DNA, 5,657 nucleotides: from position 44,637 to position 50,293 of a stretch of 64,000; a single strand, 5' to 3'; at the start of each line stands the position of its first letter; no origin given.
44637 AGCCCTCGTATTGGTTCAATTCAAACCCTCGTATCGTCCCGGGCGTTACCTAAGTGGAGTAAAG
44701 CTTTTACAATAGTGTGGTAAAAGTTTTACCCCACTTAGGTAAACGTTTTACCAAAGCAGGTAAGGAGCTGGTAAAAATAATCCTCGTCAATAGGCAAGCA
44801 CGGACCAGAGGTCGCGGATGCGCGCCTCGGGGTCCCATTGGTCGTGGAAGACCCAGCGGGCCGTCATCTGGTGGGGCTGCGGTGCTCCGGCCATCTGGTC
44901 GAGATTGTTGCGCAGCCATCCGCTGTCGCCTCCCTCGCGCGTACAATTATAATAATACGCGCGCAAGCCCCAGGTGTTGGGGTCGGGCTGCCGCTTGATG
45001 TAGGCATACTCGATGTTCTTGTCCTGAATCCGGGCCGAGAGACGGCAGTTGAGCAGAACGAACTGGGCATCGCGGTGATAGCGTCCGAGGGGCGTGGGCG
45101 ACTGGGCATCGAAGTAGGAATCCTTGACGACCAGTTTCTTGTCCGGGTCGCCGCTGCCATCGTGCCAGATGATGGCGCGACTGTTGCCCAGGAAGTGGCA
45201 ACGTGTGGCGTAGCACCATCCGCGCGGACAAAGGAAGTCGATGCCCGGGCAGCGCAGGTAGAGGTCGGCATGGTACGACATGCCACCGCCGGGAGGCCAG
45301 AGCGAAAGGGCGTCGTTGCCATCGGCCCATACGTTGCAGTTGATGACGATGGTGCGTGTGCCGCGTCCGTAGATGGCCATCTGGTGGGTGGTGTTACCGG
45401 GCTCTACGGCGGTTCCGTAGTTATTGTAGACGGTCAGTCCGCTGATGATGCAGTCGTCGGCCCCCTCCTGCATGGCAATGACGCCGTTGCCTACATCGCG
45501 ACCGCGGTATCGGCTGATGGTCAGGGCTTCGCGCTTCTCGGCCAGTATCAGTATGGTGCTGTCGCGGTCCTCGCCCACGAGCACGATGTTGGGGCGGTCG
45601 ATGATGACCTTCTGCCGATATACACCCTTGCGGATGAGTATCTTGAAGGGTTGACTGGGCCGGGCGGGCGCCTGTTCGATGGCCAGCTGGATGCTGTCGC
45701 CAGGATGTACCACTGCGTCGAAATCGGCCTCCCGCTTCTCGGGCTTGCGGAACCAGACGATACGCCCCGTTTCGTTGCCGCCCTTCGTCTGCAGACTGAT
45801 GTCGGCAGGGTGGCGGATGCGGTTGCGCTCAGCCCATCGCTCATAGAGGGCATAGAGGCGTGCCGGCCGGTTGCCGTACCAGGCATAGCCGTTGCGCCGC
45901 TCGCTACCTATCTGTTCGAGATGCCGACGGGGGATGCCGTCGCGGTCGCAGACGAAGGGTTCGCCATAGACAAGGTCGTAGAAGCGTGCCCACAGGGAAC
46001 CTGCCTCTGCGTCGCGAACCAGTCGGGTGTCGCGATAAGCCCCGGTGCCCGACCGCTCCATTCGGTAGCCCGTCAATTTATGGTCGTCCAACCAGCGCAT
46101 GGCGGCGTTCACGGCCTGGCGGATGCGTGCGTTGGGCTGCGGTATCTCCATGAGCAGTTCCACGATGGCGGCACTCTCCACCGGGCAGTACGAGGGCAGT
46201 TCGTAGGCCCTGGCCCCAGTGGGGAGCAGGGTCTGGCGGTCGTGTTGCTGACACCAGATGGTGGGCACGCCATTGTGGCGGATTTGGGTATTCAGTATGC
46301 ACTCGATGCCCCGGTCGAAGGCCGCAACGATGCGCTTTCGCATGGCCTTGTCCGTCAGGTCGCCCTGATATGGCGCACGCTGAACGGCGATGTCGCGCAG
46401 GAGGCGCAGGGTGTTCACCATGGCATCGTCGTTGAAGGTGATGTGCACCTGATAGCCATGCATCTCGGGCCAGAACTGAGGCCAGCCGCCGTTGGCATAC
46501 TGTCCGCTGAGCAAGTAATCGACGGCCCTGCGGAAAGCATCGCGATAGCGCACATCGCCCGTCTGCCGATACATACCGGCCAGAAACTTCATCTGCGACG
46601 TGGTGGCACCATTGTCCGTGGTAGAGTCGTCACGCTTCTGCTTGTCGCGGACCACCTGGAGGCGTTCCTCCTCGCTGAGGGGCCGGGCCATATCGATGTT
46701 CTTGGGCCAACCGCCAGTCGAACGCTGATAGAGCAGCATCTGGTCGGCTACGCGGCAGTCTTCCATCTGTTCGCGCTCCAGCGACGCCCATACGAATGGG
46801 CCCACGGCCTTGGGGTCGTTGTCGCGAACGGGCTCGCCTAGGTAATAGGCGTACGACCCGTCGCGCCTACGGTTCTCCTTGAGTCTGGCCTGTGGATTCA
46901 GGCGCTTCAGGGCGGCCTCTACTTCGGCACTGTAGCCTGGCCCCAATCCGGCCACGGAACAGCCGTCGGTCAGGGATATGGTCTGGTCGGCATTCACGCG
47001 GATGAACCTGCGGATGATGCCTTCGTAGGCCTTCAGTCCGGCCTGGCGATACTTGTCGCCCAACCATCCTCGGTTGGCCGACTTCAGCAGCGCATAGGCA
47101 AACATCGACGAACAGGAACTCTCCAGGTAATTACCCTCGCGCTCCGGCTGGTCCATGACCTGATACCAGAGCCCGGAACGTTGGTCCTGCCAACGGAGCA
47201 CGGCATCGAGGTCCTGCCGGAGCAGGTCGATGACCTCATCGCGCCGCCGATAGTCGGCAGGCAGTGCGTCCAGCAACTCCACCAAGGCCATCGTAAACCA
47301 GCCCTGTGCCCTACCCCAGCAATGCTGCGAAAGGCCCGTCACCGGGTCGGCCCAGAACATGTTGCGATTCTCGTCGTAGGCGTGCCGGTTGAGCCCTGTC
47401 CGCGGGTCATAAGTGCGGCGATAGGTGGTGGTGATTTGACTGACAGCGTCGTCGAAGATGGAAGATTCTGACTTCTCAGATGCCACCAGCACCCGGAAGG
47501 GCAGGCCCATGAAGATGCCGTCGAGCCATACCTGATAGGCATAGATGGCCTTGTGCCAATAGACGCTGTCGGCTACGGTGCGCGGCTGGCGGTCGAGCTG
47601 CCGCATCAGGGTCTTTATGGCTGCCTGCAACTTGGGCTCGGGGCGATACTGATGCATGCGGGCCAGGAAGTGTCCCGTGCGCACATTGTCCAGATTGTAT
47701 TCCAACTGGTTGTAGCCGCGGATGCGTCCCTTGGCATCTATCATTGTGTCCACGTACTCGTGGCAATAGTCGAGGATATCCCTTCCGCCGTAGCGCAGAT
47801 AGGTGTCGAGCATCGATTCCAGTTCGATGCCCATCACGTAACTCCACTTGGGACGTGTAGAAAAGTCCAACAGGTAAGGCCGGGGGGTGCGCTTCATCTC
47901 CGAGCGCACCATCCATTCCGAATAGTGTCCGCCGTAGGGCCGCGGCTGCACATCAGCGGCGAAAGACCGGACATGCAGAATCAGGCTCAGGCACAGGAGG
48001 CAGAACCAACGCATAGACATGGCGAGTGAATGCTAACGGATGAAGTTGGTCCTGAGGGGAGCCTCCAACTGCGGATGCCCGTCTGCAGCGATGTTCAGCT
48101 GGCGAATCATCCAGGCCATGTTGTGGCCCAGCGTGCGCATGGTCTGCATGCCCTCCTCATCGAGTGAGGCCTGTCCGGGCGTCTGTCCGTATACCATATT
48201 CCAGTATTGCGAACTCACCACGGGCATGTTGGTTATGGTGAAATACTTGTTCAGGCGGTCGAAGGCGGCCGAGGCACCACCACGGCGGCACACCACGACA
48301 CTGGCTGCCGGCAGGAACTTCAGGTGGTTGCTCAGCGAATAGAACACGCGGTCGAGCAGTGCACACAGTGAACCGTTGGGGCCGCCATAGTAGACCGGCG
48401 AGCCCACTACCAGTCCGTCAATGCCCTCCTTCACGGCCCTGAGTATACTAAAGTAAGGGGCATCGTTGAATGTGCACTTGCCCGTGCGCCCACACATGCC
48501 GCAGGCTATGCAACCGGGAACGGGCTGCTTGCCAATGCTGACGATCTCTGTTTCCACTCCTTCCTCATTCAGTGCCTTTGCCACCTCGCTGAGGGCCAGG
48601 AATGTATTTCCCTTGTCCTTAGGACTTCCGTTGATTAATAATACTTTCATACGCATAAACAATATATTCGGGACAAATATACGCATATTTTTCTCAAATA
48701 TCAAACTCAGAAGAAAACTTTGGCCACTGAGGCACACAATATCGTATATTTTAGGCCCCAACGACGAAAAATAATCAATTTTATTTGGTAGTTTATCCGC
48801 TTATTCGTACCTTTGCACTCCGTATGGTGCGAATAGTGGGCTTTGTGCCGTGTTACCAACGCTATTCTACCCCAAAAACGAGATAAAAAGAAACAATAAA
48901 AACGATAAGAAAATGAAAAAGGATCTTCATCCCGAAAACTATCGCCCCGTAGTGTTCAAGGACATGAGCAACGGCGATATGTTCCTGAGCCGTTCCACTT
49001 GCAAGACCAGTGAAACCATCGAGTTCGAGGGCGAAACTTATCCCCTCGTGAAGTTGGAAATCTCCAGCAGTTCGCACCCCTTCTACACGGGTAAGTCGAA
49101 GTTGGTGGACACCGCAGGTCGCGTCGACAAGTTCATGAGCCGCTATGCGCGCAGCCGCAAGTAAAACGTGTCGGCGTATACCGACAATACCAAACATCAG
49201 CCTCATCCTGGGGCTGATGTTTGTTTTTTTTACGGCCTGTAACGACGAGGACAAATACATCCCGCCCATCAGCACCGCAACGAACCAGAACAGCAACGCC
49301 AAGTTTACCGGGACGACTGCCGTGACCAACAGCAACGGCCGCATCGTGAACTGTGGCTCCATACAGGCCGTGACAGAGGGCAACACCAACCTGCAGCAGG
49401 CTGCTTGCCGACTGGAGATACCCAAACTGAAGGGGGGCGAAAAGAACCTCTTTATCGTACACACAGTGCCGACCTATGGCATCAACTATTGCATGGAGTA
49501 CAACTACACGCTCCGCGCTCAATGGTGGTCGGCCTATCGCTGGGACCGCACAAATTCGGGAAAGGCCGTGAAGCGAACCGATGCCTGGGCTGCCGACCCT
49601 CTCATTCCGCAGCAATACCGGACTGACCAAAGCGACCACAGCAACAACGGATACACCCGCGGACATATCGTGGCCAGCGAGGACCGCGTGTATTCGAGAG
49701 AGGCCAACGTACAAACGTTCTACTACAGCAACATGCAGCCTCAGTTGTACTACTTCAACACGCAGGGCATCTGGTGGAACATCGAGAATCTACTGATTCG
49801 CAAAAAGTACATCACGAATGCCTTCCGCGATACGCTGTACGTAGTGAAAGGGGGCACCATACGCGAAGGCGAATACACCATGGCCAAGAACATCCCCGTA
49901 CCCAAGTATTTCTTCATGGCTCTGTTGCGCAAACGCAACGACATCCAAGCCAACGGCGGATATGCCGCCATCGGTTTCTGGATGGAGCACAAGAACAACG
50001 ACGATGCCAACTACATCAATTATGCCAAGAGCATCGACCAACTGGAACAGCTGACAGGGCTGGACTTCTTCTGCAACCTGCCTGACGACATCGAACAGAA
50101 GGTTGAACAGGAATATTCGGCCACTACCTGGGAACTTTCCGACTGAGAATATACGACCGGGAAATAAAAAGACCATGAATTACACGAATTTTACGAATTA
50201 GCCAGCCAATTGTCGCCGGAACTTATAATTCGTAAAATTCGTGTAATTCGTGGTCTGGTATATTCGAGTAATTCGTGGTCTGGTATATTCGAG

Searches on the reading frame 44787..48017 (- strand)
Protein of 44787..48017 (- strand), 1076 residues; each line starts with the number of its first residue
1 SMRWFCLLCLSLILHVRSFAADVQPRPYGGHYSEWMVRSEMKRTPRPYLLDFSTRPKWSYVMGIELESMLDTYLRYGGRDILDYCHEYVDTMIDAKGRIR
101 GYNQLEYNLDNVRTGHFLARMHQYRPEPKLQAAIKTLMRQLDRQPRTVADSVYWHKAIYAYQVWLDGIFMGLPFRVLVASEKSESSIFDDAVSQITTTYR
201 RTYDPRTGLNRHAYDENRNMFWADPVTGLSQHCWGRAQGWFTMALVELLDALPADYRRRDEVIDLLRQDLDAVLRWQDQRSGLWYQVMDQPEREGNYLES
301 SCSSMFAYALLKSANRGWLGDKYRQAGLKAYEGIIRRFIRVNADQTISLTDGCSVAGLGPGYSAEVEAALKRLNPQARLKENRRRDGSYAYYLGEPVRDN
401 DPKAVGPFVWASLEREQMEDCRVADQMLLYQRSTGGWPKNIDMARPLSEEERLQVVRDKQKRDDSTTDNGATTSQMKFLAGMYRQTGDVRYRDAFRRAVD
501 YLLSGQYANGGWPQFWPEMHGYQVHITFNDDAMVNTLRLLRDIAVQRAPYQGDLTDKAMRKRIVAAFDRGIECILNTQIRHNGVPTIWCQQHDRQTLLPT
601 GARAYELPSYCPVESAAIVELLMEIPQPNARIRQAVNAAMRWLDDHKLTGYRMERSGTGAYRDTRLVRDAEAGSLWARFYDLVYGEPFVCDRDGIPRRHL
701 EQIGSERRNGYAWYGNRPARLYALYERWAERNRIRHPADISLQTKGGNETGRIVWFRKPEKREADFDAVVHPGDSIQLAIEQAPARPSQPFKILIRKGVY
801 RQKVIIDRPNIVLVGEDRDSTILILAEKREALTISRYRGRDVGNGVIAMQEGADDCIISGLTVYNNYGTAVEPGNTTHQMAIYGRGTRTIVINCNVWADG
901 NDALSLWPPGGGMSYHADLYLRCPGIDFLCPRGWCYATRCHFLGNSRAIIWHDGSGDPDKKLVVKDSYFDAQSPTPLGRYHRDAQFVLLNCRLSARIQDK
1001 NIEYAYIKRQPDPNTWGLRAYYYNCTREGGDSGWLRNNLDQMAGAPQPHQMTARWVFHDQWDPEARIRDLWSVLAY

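Call 10: search_protein_families(library=pfam, proteins=[window:44787-48017:-], max_evalue=0.001)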
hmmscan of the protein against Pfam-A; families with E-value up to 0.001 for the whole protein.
window:44787-48017:- (1076 aa): 3 families
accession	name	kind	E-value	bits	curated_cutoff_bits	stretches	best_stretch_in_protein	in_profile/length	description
PF09492.16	Pec_lyase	-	3.9e-118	394.4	22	1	431-721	1-291/292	Pectic acid lyase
PF07470.19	Glyco_hydro_88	-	1.3e-93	314.3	26.6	1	33-418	2-351/352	Glycosyl Hydrolase Family 88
PF01095.25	Pectinesterase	-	0.0002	20.7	27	1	775-825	14-66/298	Pectinesterase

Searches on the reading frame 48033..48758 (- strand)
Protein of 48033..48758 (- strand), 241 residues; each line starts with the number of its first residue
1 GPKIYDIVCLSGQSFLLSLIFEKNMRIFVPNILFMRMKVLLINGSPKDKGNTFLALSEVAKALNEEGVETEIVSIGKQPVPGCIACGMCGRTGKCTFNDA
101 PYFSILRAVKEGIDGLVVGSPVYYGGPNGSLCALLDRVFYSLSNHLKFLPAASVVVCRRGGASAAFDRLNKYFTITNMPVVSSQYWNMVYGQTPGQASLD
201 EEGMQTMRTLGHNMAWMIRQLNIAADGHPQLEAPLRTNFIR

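Call 10: search_protein_families(library=pfam, proteins=[window:48033-48758:-], max_evalue=0.001)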
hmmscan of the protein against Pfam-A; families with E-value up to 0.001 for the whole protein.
window:48033-48758:- (241 aa): 2 families
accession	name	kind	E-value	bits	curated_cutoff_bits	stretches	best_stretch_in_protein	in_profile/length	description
PF03358.20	FMN_red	-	4.7e-25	88.4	24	1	37-189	1-148/152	NADPH-dependent FMN reductase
PF02525.22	Flavodoxin_2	-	0.00069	19.8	27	0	37-139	1-104/198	Flavodoxin-like fold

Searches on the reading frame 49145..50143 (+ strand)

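Call 10: search_protein_families(library=pfam, proteins=[window:49145-50143:+], max_evalue=0.001)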
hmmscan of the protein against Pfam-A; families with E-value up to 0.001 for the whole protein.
window:49145-50143:+ (333 aa): 1 family
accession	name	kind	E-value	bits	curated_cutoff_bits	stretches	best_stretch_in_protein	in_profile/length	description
PF01223.29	Endonuclease_NS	-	1.7e-43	149.3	23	1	114-314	23-222/223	DNA/RNA non-specific endonuclease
